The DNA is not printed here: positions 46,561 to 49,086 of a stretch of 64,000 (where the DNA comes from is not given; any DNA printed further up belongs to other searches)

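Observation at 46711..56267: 9.6-kb operon coupling a second GRE/activase pair to three Gfo/Idh/MocA oxidoreductases, a Hyi-like isomerase and a secreted dockerin/GDPD-like protein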

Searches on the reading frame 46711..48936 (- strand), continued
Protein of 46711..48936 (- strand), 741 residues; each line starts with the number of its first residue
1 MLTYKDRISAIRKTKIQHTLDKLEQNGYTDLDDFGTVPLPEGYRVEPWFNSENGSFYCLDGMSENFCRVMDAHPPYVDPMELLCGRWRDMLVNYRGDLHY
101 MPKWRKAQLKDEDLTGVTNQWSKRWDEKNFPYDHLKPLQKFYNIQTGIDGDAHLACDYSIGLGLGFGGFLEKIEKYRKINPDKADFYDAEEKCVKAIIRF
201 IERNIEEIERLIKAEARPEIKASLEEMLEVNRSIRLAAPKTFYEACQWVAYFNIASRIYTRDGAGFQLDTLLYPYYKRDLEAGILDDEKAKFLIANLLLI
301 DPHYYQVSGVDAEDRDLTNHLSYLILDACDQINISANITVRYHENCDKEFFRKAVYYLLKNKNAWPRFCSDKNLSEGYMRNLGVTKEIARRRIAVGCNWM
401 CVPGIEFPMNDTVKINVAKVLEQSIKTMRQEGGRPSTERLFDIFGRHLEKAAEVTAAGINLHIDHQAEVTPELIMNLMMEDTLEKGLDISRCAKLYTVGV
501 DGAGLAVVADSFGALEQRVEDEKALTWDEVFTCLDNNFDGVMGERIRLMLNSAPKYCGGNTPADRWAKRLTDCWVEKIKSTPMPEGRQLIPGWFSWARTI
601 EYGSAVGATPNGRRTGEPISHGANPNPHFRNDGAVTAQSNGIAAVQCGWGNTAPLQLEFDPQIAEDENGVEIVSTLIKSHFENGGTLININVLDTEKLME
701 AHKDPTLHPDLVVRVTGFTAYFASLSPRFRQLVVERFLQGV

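Call 36: find_encoding_contigs(protein=P0118, flank=10000, max_places=2)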
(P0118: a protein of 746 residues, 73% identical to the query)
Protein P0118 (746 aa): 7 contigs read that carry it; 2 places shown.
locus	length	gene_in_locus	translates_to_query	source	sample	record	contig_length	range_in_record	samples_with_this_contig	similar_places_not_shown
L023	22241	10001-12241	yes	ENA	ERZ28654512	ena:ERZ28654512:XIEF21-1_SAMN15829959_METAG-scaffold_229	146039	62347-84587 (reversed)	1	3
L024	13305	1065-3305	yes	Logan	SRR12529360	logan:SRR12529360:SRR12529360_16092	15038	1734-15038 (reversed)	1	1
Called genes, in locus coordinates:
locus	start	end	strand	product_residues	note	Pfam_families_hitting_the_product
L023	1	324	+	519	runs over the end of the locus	PF04616:Glyco_hydro_43, PF17851:GH43_C2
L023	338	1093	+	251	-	PF03629:SASA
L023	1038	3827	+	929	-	PF01074:Glyco_hydro_38N, PF09261:Alpha-mann_mid, PF07748:Glyco_hydro_38C (weak), PF17677:Glyco_hydro38C2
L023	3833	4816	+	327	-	PF13472:Lipase_GDSL_2, PF14606:Lipase_GDSL_3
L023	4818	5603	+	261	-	PF00165:HTH_AraC (weak), PF12833:HTH_18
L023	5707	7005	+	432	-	PF01408:GFO_IDH_MocA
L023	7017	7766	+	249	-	PF01261:AP_endonuc_2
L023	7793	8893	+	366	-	PF01408:GFO_IDH_MocA, PF02894:GFO_IDH_MocA_C, PF22725:GFO_IDH_MocA_C3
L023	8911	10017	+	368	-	PF01408:GFO_IDH_MocA, PF22725:GFO_IDH_MocA_C3 (weak)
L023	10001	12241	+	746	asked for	PF02901:PFL-like, PF01228:Gly_radical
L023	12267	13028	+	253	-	PF13353:Fer4_12, PF04055:Radical_SAM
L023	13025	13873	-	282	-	PF12833:HTH_18, PF00165:HTH_AraC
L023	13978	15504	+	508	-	PF00370:FGGY_N, PF02782:FGGY_C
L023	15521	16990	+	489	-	PF02610:AraA_N, PF24856:AraA_central, PF11762:Arabinose_Iso_C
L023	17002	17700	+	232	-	PF00596:Aldolase_II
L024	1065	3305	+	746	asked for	PF02901:PFL-like, PF01228:Gly_radical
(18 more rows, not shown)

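Call 51: search_protein_representatives(protein=window:46714-48936:-)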
Query: 741 residues. Proteins with E-value up to 0.001 (for the whole library): 4303; up to 1e-10: 2543; up to 1e-30: 769. The best 150 are listed.
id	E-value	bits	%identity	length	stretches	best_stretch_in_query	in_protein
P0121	2.4e-235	799.7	53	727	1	2-740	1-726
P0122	3.2e-214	729.8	47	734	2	125-740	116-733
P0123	2.7e-182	624.3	43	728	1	4-740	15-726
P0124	1.5e-174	598.6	43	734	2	3-436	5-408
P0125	6.5e-167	573.4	41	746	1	2-739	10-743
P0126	3.5e-162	557.8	52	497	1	247-738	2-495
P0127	2.2e-159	548.5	42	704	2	126-738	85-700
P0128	1.4e-155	536.0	41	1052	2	119-738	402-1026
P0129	2.8e-155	535.0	41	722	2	125-738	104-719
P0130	1.6e-149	515.9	39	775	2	82-738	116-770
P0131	1.7e-140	486.1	37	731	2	125-738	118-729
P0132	4.0e-139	481.5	37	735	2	125-738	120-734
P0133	4.3e-132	458.3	71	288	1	227-516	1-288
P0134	3.7e-128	445.3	35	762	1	29-738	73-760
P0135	6.9e-122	424.5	48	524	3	363-737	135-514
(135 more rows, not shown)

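Call 56: search_protein_families(library=pfam, proteins=[L013:2127-3308:+, L001:11921-12934:+, L001:12946-14031:+, L001:14031-14369:+, L012:8246-9241:+, L012:13407-14330:+, L014:14542-15561:+, L014:15633-16718:+, L017:13353-14420:+], max_evalue=0.01)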
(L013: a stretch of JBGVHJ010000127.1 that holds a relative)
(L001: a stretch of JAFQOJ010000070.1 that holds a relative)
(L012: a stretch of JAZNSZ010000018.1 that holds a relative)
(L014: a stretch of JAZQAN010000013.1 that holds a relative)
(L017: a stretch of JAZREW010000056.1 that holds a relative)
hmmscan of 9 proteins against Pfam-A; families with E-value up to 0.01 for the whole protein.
L013:2127-3308:+ (393 aa): 10 families
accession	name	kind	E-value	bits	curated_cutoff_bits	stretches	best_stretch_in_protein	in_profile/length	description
PF12831.13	FAD_oxidored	-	3.7e-58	198.2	27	2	14-185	1-159/416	FAD dependent oxidoreductase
PF13450.12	NAD_binding_8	-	3.2e-07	31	21.9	1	17-53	1-37/68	NAD(P)-binding Rossmann-like domain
PF00890.30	FAD_binding_2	-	3.5e-07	30.2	20.4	1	14-49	1-36/414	FAD binding domain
PF01266.30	DAO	-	3.7e-07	30.4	27.9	1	14-48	1-35/353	FAD dependent oxidoreductase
PF01134.28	GIDA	-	1.1e-06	28.5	22.1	1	14-45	1-32/391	Glucose inhibited division protein A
PF07992.20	Pyr_redox_2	-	1.8e-05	24.8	26.1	1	13-44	1-32/291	Pyridine nucleotide-disulphide oxidoreductase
PF03486.20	HI0933_like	-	6.7e-05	22.9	50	1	14-48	2-36/244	HI0933-like protein Rossmann domain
PF01946.23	Thi4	-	0.00048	19.9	26.2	1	10-54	15-60/235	Thi4 family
PF01262.27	AlaDh_PNT_C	-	0.00076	19.4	23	1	12-45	28-61/214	Alanine dehydrogenase/PNT, C-terminal domain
PF00070.33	Pyr_redox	-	0.0035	18.2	22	1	15-47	2-34/82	Pyridine nucleotide-disulphide oxidoreductase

L001:11921-12934:+ (337 aa): 0 families

L001:12946-14031:+ (361 aa): 4 families
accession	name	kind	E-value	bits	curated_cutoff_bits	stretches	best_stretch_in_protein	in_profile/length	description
PF13187.11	Fer4_9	-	4.6e-05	23.8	27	1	216-260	2-38/52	4Fe-4S dicluster domain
PF12838.12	Fer4_7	-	0.0018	19.1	27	1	216-260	2-39/52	4Fe-4S dicluster domain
PF13237.11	Fer4_10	-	0.0027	18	25.5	1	210-259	3-42/53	4Fe-4S dicluster domain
PF13183.11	Fer4_8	-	0.0051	17.8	27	0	206-229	44-67/68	4Fe-4S dicluster domain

L001:14031-14369:+ (112 aa): 0 families

L012:8246-9241:+ (331 aa): 3 families
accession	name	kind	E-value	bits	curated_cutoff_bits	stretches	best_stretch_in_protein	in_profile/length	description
PF13088.12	BNR_2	-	8e-24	84.9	31.4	1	64-296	57-270/277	BNR repeat-like domain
PF13859.12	BNR_3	-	2.9e-05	24.1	27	1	67-222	68-215/308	BNR repeat-like domain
PF02012.26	BNR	-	0.0044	17.2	27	0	209-218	2-11/12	BNR/Asp-box repeat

L012:13407-14330:+ (307 aa): 1 family
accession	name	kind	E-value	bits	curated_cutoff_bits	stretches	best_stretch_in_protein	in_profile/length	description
PF00701.28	DHDPS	-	3.6e-58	197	22.1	1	6-290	2-288/289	Dihydrodipicolinate synthetase family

L014:14542-15561:+ (339 aa): 7 families
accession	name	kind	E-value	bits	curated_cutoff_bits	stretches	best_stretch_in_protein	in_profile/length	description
PF13377.12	Peripla_BP_3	-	3.7e-24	86.1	26.5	1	183-335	5-167/167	Periplasmic binding protein-like domain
PF00532.27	Peripla_BP_1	-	4.4e-18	66.2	22.2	1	66-329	4-277/281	Periplasmic binding proteins and sugar binding domain of LacI family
PF13407.12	Peripla_BP_4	-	1.8e-12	47.8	35.1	1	174-283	106-219/258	Periplasmic binding protein domain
PF00356.27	LacI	-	3.2e-08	33.7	27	1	5-52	2-46/46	Bacterial regulatory proteins, lacI family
PF01381.28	HTH_3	-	0.00014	22.3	23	1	2-34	9-38/55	Helix-turn-helix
PF04967.18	HTH_10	-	0.0019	18.4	23.1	1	4-31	25-50/53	HTH DNA binding domain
PF13384.12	HTH_23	-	0.0033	17.7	24.6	0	3-24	18-39/50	Homeodomain-like domain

L014:15633-16718:+ (361 aa): 4 families
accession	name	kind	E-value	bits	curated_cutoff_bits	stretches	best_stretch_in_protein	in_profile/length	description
PF00107.32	ADH_zinc_N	-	2.4e-10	40.9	31.8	1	185-265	2-83/129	Zinc-binding dehydrogenase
PF08240.17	ADH_N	-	5.4e-07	30.3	23.5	1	49-126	15-91/104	Alcohol dehydrogenase GroES-like domain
PF16912.11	Glu_dehyd_C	-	0.0065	16.4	34.9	0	167-255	25-114/211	Glucose dehydrogenase C-terminus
PF13454.12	NAD_binding_9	-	0.0069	16.8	21.8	0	178-299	1-107/155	FAD-NAD(P)-binding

L017:13353-14420:+ (355 aa): 4 families
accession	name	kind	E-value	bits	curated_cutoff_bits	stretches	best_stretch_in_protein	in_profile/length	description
PF01408.29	GFO_IDH_MocA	-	1.1e-25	91.1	24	1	21-137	1-118/120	Oxidoreductase family, NAD-binding Rossmann fold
PF22725.1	GFO_IDH_MocA_C3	-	8.5e-24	84.4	27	1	150-272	4-123/124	GFO/IDH/MocA C-terminal domain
PF02894.22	GFO_IDH_MocA_C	-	6.3e-17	62.5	22.9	1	151-352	1-213/218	Oxidoreductase family, C-terminal alpha/beta domain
PF22685.1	Gal80p_C-like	-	0.00026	21.6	29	1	150-274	6-131/152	Gal80p, C-terminal domain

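Call 58: search_protein_families(library=pfam, proteins=[L012:629-2803:+, L012:3613-5790:+, L012:5799-6419:+, L012:6444-7154:+, L012:7206-8060:-, L012:14509-17025:+, L012:17091-19109:+, L012:19249-22218:+, L013:5843-7063:-, L013:9832-11013:+], max_evalue=0.01)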
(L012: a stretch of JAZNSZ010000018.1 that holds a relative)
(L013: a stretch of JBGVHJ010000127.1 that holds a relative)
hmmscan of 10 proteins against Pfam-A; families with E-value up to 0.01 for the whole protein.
L012:629-2803:+ (724 aa): 1 family
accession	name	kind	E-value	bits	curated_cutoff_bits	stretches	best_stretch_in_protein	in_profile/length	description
PF03030.21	H_PPase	-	9e-266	884.1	29.7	1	39-714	1-645/645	Inorganic H+ pyrophosphatase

L012:3613-5790:+ (725 aa): 3 families
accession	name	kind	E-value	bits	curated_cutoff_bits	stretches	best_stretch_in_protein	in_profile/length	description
PF03632.21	Glyco_hydro_65m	-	2.1e-89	300.5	27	1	275-653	1-370/371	Glycosyl hydrolase family 65 central catalytic domain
PF03636.21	Glyco_hydro_65N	-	6.5e-37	127.9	26.6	1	10-224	2-232/233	Glycosyl hydrolase family 65, N-terminal domain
PF03633.20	Glyco_hydro_65C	-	4.9e-16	58.7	22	1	667-724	5-61/62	Glycosyl hydrolase family 65, C-terminal domain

L012:5799-6419:+ (206 aa): 3 families
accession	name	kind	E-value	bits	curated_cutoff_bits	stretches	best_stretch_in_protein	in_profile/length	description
PF00702.32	Hydrolase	-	1.9e-30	107.1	26.4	1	1-180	1-191/191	haloacid dehalogenase-like hydrolase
PF13419.12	HAD_2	-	3.8e-30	105.7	23.8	1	5-186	2-178/178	Haloacid dehalogenase-like hydrolase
PF13242.12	Hydrolase_like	-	0.0003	21.1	22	1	143-186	4-48/75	HAD-hyrolase-like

L012:6444-7154:+ (236 aa): 3 families
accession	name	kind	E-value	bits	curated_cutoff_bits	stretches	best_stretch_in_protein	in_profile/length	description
PF13472.12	Lipase_GDSL_2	-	3.9e-21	76.8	32.9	1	23-224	1-177/178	GDSL-like Lipase/Acylhydrolase family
PF00657.28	Lipase_GDSL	-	2.8e-13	50.9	23.6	1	23-229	3-207/208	GDSL-like Lipase/Acylhydrolase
PF04311.20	DUF459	-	0.0021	17.9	27.2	1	94-229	56-193/197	Protein of unknown function (DUF459)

L012:7206-8060:- (284 aa): 4 families
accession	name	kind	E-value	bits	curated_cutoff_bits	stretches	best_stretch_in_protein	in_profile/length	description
PF12833.13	HTH_18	-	7.2e-18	65.1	33.6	1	202-280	1-79/80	Helix-turn-helix domain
PF00165.29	HTH_AraC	-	6.1e-09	36.2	26.6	1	192-227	4-39/42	Bacterial regulatory helix-turn-helix proteins, AraC family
PF07883.17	Cupin_2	-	3.9e-06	26.9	27.2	1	36-86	10-60/70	Cupin domain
PF02311.25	AraC_binding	-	3.3e-05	24.1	21.1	1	35-93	14-73/135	AraC-like ligand binding domain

L012:14509-17025:+ (838 aa): 0 families

L012:17091-19109:+ (672 aa): 0 families

L012:19249-22218:+ (990 aa): 0 families

L013:5843-7063:- (406 aa): 7 families
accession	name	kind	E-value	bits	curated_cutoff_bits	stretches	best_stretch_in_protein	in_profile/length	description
PF21349.2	RUBY_RBDX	-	2e-26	91.5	26.5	2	229-257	1-29/30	Rubrerythrin, rubredoxin-like domain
PF01613.24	Flavin_Reduct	-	8.4e-25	88.1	27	1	7-153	2-147/153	Flavin reductase like domain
PF02915.23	Rubrerythrin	-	4.6e-10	40.4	22.8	1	287-400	3-136/137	Rubrerythrin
PF23458.2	DUF7130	-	6.1e-06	26.5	35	1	228-262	53-88/89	Domain of unknown function (DUF7130)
PF00301.25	Rubredoxin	-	0.0001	22.7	23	1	180-198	29-47/47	Rubredoxin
PF00210.30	Ferritin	-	0.0037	17.6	24.5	0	300-398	17-133/142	Ferritin-like domain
PF03232.19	COQ7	-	0.006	16.7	23.5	0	285-340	5-58/169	Ubiquinone biosynthesis protein COQ7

L013:9832-11013:+ (393 aa): 1 family
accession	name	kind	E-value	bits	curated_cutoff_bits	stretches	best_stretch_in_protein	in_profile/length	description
PF24681.1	Kelch_KLHDC2_KLHL20_DRC7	-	0.0032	17.2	50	1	228-309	77-152/221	KLHDC2/KLHL20/DRC7 Kelch-repeats domain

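Call 67: find_encoding_contigs(protein=P0002, flank=10000, max_places=1)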
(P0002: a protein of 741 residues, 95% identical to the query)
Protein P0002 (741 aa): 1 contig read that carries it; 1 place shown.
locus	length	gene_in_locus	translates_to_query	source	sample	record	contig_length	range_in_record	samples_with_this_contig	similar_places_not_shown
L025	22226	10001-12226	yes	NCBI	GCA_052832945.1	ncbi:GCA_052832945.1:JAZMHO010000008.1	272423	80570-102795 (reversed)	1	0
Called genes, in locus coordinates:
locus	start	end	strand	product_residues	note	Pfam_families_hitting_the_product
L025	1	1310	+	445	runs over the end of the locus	PF01547:SBP_bac_1, PF13416:SBP_bac_8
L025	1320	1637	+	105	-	PF05336:rhaM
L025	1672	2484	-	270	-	PF12833:HTH_18, PF00165:HTH_AraC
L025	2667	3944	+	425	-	PF01408:GFO_IDH_MocA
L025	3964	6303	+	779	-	PF03009:GDPD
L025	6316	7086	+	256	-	PF01261:AP_endonuc_2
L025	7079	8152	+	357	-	PF01408:GFO_IDH_MocA, PF22725:GFO_IDH_MocA_C3, PF02894:GFO_IDH_MocA_C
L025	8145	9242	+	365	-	PF01408:GFO_IDH_MocA, PF22725:GFO_IDH_MocA_C3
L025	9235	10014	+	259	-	PF13353:Fer4_12, PF04055:Radical_SAM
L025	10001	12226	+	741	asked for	PF02901:PFL-like, PF01228:Gly_radical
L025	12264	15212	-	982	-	-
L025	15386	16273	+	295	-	-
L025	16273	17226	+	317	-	PF02811:PHP (weak)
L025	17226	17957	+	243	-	PF00300:His_Phos_1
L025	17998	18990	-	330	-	PF03629:SASA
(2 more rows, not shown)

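Call 68: find_encoding_contigs(protein=P0101, flank=10000, max_places=1)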
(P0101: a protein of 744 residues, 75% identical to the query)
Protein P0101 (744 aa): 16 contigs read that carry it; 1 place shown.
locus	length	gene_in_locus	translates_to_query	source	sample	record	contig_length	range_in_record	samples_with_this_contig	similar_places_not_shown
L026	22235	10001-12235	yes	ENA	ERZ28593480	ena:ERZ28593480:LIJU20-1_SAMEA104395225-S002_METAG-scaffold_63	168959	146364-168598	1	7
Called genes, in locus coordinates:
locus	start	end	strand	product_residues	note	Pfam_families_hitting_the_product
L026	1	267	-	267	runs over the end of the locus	PF00165:HTH_AraC (weak), PF12833:HTH_18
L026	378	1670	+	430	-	PF01408:GFO_IDH_MocA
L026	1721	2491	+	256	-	PF01261:AP_endonuc_2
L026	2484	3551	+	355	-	PF01408:GFO_IDH_MocA, PF22725:GFO_IDH_MocA_C3, PF02894:GFO_IDH_MocA_C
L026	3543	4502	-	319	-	PF02311:AraC_binding (weak), PF00165:HTH_AraC (weak), PF12833:HTH_18, PF00165:HTH_AraC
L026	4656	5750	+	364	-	PF01408:GFO_IDH_MocA, PF03447:NAD_binding_3 (weak), PF22725:GFO_IDH_MocA_C3, PF02894:GFO_IDH_MocA_C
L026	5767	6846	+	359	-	PF01408:GFO_IDH_MocA, PF22725:GFO_IDH_MocA_C3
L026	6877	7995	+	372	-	PF01408:GFO_IDH_MocA, PF02894:GFO_IDH_MocA_C, PF22725:GFO_IDH_MocA_C3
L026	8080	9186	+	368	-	PF01408:GFO_IDH_MocA, PF22725:GFO_IDH_MocA_C3, PF02894:GFO_IDH_MocA_C (faint)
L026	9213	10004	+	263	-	PF13353:Fer4_12, PF04055:Radical_SAM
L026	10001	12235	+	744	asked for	PF02901:PFL-like, PF01228:Gly_radical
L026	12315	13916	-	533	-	PF00432:Prenyltrans (faint), PF00395:SLH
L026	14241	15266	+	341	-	PF07136:DUF1385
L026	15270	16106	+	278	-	PF17827:PrmC_N, PF05175:MTS, PF06325:PrmA (faint), PF03602:Cons_hypoth95 (weak), PF13847:Methyltransf_31 (weak), PF13649:Methyltransf_25 (weak)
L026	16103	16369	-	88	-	PF07441:BofA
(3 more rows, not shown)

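Call 69: find_encoding_contigs(protein=P0106, flank=10000, max_places=1)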
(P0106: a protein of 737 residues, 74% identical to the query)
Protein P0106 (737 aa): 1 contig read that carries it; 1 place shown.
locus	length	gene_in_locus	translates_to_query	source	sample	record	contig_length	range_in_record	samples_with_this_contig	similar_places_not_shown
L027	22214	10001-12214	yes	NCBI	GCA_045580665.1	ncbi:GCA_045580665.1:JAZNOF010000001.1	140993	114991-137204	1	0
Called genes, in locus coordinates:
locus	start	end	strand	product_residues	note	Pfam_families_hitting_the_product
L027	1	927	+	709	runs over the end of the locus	PF02901:PFL-like, PF01228:Gly_radical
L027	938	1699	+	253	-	PF13353:Fer4_12, PF04055:Radical_SAM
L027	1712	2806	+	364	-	PF08240:ADH_N, PF16912:Glu_dehyd_C, PF00107:ADH_zinc_N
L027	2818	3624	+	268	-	PF03629:SASA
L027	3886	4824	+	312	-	PF00165:HTH_AraC, PF12833:HTH_18, PF00165:HTH_AraC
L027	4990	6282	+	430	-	PF01408:GFO_IDH_MocA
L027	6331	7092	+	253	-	PF01261:AP_endonuc_2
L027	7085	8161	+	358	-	PF01408:GFO_IDH_MocA, PF02894:GFO_IDH_MocA_C, PF22725:GFO_IDH_MocA_C3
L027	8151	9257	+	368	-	PF01408:GFO_IDH_MocA, PF22725:GFO_IDH_MocA_C3, PF02894:GFO_IDH_MocA_C (weak)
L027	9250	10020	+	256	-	PF13353:Fer4_12, PF04055:Radical_SAM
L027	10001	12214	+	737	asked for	PF02901:PFL-like, PF01228:Gly_radical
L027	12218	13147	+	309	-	PF01263:Aldose_epim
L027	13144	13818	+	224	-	PF00753:Lactamase_B (faint), PF13483:Lactamase_B_3, PF12706:Lactamase_B_2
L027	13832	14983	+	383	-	PF02746:MR_MLE_N, PF13378:MR_MLE_C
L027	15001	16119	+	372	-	PF00150:Cellulase, PF02836:Glyco_hydro_2_C (weak)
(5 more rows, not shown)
